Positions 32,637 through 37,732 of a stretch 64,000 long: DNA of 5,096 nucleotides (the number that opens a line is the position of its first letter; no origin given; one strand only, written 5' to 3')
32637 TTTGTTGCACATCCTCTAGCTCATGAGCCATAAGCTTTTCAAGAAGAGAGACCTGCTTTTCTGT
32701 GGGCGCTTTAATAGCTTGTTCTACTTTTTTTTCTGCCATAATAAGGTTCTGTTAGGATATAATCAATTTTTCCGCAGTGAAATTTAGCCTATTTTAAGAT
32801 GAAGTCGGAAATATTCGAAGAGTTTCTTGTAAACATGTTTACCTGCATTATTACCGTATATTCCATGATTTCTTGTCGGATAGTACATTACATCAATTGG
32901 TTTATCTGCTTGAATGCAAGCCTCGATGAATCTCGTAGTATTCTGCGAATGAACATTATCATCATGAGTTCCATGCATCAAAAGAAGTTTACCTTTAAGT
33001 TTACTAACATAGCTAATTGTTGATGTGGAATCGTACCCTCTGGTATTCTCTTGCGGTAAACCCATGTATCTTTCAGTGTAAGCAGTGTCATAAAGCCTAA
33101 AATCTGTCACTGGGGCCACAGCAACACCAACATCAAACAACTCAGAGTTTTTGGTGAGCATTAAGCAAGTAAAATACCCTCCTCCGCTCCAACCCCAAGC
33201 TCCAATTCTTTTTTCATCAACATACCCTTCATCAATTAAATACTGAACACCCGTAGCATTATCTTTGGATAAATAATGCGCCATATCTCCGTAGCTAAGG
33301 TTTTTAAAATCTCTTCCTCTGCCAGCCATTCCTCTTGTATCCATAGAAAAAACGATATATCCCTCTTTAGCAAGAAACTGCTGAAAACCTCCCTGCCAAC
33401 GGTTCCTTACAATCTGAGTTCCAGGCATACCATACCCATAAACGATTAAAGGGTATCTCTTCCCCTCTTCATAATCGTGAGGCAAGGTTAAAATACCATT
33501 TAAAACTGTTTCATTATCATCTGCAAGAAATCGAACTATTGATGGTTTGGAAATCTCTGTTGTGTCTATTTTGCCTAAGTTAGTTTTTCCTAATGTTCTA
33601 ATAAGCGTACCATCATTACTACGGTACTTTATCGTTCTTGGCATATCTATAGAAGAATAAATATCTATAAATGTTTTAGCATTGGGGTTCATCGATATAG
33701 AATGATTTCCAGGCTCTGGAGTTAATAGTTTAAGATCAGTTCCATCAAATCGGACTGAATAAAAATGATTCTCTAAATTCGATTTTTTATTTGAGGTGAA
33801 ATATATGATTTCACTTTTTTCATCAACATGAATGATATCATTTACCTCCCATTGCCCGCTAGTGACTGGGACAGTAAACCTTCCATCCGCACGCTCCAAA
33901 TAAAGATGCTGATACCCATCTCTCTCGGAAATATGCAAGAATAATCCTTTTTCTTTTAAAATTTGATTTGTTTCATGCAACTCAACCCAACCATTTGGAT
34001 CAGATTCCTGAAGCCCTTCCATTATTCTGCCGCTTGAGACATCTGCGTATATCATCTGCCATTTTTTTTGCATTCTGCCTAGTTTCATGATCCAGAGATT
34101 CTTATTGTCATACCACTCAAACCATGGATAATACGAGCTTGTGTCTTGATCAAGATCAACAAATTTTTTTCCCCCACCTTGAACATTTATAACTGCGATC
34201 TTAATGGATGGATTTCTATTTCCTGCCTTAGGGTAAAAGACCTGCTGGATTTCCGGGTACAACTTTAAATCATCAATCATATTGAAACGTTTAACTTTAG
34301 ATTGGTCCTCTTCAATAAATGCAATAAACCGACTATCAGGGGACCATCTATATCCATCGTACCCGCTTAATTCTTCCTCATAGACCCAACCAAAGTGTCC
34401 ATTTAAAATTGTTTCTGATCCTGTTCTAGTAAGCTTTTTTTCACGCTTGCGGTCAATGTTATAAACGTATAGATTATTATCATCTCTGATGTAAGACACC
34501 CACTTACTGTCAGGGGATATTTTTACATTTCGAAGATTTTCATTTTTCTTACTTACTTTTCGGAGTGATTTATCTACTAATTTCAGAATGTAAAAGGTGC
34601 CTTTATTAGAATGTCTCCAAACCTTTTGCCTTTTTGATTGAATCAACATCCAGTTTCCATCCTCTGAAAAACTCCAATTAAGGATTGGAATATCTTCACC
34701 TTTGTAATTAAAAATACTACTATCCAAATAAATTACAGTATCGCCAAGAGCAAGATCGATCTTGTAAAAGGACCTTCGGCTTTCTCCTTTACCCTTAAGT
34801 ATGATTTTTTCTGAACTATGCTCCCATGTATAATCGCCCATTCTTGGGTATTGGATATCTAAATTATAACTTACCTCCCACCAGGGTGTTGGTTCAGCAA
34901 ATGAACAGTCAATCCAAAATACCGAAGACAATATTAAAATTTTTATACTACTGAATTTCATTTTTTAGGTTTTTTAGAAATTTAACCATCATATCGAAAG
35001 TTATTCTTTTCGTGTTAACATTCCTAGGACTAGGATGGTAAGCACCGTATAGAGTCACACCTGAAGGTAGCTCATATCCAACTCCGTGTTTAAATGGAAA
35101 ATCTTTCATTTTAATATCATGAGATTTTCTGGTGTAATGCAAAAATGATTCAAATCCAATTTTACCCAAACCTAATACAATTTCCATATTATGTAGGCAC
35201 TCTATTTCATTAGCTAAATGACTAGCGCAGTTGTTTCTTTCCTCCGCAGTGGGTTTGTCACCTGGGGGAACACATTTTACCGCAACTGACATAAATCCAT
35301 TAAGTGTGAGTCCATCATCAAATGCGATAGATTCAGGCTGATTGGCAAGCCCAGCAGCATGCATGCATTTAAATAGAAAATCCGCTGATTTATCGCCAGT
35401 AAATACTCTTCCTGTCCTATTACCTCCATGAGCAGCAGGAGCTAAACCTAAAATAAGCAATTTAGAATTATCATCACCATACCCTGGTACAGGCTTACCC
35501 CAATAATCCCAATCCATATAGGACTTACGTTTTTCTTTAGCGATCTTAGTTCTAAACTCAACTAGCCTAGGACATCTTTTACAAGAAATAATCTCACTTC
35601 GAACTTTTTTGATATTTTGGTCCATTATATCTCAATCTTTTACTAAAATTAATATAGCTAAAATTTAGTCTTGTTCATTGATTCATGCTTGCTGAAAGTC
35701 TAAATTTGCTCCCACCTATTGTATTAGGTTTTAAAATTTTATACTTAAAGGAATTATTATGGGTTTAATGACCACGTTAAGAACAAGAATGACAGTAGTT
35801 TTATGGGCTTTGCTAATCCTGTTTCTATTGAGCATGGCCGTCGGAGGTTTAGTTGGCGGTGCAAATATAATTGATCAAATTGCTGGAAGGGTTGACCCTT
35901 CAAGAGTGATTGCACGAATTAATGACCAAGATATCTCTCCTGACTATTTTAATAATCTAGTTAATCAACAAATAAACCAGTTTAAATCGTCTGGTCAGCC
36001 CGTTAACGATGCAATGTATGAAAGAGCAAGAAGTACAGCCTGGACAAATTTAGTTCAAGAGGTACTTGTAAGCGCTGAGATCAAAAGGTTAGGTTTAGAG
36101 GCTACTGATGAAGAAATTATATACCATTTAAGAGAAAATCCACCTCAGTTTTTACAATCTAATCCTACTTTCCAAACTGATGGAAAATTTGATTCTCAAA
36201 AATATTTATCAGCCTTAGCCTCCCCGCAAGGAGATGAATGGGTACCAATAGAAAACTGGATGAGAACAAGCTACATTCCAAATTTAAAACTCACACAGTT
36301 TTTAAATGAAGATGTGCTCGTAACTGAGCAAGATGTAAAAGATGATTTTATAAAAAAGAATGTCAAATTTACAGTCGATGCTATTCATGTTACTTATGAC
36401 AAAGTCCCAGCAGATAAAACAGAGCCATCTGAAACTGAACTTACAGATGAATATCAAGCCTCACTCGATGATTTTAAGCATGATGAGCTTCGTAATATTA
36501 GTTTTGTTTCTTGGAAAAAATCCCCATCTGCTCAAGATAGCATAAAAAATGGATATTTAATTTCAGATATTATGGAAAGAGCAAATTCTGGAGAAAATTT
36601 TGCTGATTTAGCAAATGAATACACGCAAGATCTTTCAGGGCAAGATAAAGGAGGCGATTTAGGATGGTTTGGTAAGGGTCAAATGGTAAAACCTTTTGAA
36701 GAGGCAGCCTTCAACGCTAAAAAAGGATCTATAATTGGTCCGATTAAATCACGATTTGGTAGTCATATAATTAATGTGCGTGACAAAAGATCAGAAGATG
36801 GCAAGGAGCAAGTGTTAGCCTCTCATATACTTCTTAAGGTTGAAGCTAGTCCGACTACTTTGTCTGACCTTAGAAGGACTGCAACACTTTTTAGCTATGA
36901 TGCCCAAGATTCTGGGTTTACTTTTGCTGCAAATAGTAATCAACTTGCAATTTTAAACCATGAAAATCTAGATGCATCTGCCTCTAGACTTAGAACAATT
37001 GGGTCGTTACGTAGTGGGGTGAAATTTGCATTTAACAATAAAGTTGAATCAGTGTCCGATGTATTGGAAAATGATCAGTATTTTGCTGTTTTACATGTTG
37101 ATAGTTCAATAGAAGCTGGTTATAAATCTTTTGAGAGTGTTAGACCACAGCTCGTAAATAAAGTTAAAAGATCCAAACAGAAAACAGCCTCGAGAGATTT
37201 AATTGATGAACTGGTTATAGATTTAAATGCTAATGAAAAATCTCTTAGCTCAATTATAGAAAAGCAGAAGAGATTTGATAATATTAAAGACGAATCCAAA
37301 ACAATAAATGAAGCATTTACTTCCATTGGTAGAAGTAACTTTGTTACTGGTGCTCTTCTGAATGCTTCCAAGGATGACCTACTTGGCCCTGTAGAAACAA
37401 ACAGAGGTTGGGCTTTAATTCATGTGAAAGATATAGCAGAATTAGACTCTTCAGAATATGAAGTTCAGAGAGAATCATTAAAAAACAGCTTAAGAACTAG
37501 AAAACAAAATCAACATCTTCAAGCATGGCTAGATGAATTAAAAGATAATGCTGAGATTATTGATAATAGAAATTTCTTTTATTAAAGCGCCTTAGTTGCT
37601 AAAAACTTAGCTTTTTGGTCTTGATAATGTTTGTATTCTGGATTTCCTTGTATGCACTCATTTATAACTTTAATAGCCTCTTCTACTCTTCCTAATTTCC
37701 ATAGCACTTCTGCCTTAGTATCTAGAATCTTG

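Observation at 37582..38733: Candidate selenoprotein: in-frame TGA on the first Cys of the CxxC motif of a thioredoxin-fold/TPR lipoprotein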

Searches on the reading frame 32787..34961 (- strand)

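Call 33: search_protein_families(library=ncbifam, proteins=[window:32787-34961:-], max_evalue=1e-12)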
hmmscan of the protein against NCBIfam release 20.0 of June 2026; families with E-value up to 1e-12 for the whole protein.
window:32787-34961:- (725 aa): 2 families
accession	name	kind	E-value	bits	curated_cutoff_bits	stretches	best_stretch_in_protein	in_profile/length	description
NF053518.1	DipepPtdsDpp5Prph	equivalog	4.4e-24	85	900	1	370-723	297-655/655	dipeptidyl-peptidase Dpp5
NF033523.0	lasso_peptidase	equivalog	4e-16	58.9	400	0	481-705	384-620/638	Atxe2 family lasso peptide isopeptidase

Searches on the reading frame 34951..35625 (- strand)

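Call 33: search_protein_families(library=ncbifam, proteins=[window:34951-35625:-], max_evalue=1e-12)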
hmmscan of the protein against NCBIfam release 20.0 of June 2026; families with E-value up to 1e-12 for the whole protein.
window:34951-35625:- (225 aa): 0 families

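Call 72: search_protein_families(library=pfam, proteins=[window:34951-35625:-], max_evalue=0.00001)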
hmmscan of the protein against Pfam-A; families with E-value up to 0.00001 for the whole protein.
window:34951-35625:- (225 aa): 1 family
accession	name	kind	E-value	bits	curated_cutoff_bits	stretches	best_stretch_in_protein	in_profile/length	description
PF03167.25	UDG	-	4.1e-24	85.7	24.3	1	47-221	1-141/141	Uracil DNA glycosylase superfamily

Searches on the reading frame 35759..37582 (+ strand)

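Call 33: search_protein_families(library=ncbifam, proteins=[window:35759-37582:+], max_evalue=1e-12)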
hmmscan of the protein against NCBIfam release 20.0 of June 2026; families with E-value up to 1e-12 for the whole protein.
window:35759-37582:+ (608 aa): 6 families
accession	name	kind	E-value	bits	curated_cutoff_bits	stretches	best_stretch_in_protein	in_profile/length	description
NF000809.0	PRK00059.1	equivalog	7e-26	91.4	303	1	49-345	36-289/336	peptidylprolyl isomerase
NF008054.0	PRK10788.1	equivalog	2.8e-24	85.8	493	0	182-346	203-361/626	peptidylprolyl isomerase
NF008038.0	PRK10770.1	equivalog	1.4e-20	73.5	394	1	250-363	181-296/431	peptidylprolyl isomerase SurA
NF002846.0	PRK03095.1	equivalog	1.5e-20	73.9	361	1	271-348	149-227/287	peptidylprolyl isomerase PrsA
NF002824.0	PRK02998.1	subfamily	8.9e-20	71.2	360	1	267-345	147-225/283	peptidylprolyl isomerase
NF002827.0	PRK03002.1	equivalog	1e-16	60.8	343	1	270-352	152-234/285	peptidylprolyl isomerase PrsA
